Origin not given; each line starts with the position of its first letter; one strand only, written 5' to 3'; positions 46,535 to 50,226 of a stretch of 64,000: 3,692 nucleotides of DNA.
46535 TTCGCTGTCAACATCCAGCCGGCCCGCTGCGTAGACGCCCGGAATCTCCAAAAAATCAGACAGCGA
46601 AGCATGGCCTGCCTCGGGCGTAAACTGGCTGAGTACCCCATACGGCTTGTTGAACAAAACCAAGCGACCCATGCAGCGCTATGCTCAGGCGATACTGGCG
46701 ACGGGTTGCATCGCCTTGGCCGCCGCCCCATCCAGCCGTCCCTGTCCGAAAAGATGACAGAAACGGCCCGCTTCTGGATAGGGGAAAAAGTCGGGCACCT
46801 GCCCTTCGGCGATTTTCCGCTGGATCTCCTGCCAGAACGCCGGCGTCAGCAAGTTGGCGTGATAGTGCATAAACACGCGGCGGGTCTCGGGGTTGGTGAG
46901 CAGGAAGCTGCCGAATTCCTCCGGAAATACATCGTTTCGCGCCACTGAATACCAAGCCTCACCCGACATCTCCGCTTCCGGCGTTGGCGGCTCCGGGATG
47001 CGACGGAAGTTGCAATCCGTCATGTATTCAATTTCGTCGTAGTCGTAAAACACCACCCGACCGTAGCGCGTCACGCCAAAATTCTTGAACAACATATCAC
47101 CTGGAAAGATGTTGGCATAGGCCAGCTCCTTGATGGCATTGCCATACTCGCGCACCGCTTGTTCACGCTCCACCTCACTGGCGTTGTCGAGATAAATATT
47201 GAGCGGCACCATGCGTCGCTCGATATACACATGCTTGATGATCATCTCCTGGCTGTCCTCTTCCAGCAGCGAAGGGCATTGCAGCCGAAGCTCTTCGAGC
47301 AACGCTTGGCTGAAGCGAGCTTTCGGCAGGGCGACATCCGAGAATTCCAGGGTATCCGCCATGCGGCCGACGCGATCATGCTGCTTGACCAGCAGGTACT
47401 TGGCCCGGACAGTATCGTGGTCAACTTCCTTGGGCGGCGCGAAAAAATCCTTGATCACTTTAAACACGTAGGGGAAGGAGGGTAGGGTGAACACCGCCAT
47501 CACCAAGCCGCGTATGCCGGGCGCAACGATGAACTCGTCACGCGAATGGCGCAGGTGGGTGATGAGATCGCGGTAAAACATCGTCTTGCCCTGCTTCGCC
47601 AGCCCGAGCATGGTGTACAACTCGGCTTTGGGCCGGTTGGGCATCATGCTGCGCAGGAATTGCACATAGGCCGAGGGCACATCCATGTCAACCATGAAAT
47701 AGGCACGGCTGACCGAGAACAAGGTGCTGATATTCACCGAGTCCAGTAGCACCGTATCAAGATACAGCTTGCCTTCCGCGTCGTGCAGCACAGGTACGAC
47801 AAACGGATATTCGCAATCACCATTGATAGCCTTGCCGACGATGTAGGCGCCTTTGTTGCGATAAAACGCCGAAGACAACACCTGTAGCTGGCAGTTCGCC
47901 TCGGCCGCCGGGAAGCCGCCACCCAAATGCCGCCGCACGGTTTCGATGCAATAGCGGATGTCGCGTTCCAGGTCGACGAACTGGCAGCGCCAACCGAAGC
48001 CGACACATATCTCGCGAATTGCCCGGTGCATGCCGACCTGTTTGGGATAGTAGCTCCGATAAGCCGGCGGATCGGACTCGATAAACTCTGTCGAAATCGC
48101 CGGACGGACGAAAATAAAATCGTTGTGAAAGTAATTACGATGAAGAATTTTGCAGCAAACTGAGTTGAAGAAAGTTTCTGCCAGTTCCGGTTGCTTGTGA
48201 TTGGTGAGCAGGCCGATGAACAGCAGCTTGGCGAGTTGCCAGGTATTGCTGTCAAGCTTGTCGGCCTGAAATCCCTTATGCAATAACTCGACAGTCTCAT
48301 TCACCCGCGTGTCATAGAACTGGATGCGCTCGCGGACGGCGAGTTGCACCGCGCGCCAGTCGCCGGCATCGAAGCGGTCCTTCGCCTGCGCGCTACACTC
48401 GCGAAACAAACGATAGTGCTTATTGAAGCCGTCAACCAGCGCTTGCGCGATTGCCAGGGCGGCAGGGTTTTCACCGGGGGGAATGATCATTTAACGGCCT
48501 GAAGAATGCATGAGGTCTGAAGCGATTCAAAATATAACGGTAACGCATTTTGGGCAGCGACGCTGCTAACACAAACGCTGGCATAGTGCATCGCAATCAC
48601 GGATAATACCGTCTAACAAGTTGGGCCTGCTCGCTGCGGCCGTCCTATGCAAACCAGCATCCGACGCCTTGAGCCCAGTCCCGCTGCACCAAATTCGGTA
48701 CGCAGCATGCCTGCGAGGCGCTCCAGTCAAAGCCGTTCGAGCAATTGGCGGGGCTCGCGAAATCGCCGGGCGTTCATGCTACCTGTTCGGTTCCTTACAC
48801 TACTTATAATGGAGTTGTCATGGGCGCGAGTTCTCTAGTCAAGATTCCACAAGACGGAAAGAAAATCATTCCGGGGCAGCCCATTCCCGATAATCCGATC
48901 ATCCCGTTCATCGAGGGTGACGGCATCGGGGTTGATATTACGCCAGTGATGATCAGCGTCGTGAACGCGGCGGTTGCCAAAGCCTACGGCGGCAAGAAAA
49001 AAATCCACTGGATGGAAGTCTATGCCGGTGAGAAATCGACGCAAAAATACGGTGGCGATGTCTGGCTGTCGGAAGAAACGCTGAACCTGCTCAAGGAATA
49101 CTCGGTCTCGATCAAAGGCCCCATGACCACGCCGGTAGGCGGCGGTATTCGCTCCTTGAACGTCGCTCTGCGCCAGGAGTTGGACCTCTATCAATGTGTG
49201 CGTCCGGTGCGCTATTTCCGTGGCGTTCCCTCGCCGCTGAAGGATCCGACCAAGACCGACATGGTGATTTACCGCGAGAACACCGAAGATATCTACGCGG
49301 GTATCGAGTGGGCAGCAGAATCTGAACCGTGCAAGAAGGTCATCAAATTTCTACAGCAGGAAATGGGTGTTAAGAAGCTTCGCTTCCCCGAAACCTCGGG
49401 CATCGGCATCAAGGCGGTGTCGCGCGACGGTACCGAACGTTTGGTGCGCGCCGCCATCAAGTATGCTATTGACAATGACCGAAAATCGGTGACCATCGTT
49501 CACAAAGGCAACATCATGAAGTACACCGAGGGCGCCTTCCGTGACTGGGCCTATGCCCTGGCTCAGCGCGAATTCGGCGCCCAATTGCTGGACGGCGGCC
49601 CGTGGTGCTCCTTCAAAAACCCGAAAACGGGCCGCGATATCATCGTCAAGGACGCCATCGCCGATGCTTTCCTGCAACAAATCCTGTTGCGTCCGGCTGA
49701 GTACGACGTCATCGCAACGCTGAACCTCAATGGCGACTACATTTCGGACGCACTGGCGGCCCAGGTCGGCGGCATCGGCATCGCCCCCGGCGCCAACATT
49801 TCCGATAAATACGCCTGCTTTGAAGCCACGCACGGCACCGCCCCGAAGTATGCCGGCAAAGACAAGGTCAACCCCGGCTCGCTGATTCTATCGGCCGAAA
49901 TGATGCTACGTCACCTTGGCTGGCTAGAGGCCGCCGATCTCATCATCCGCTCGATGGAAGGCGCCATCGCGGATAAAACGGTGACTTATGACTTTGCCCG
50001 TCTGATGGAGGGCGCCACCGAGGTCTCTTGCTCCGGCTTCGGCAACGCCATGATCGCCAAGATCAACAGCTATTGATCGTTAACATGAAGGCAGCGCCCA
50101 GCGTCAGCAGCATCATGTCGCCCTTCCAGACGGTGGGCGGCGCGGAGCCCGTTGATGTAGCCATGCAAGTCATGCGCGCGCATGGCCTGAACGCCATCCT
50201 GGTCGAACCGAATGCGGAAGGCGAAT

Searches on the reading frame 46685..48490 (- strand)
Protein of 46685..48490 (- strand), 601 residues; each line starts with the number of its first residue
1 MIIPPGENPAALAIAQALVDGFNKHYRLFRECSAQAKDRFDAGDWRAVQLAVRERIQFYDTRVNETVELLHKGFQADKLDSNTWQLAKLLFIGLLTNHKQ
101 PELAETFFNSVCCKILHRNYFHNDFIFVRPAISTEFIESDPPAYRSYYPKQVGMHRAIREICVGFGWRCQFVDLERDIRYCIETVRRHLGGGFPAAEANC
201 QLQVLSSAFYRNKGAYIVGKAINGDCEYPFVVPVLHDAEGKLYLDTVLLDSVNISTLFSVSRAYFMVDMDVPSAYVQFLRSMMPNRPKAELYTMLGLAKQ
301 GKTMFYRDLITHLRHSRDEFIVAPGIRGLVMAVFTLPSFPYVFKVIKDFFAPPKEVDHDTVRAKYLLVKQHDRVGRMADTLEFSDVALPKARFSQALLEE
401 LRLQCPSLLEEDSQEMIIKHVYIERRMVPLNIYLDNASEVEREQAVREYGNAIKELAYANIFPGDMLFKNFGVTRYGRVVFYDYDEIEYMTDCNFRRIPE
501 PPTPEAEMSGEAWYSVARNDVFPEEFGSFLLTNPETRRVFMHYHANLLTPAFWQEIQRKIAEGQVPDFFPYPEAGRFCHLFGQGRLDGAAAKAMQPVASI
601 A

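Call 47: search_protein_families(library=pfam, proteins=[window:46685-48490:-])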
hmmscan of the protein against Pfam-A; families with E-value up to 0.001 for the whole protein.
window:46685-48490:- (601 aa): 2 families
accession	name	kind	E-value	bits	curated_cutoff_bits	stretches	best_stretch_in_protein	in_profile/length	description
PF06315.17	AceK_kinase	-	6.3e-124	413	29.3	1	318-573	1-256/256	Isocitrate dehydrogenase kinase/phosphatase (AceK) kinase domain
PF20423.3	AceK_regulatory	-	3.5e-118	394.6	25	1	15-317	1-302/302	Isocitrate dehydrogenase kinase/phosphatase (AceK), regulatory domain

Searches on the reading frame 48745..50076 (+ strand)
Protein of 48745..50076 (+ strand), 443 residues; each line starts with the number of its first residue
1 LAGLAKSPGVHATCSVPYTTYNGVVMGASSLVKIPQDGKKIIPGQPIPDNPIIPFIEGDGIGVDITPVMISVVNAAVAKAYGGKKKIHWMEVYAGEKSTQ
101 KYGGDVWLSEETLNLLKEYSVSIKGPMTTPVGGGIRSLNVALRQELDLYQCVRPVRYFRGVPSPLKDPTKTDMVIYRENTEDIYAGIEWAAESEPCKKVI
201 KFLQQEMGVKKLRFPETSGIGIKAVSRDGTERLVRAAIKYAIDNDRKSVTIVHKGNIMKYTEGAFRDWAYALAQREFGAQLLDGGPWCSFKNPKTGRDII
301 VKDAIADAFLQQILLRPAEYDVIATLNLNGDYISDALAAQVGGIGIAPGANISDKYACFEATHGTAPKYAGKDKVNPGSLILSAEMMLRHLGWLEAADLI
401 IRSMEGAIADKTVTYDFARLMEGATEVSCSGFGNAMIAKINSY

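Call 47: search_protein_families(library=pfam, proteins=[window:48745-50076:+])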
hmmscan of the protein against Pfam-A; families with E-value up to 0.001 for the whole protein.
window:48745-50076:+ (443 aa): 1 family
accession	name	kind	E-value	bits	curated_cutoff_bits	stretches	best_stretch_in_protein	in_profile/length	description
PF00180.25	Iso_dh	-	5e-91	306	27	1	53-435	2-347/348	Isocitrate/isopropylmalate dehydrogenase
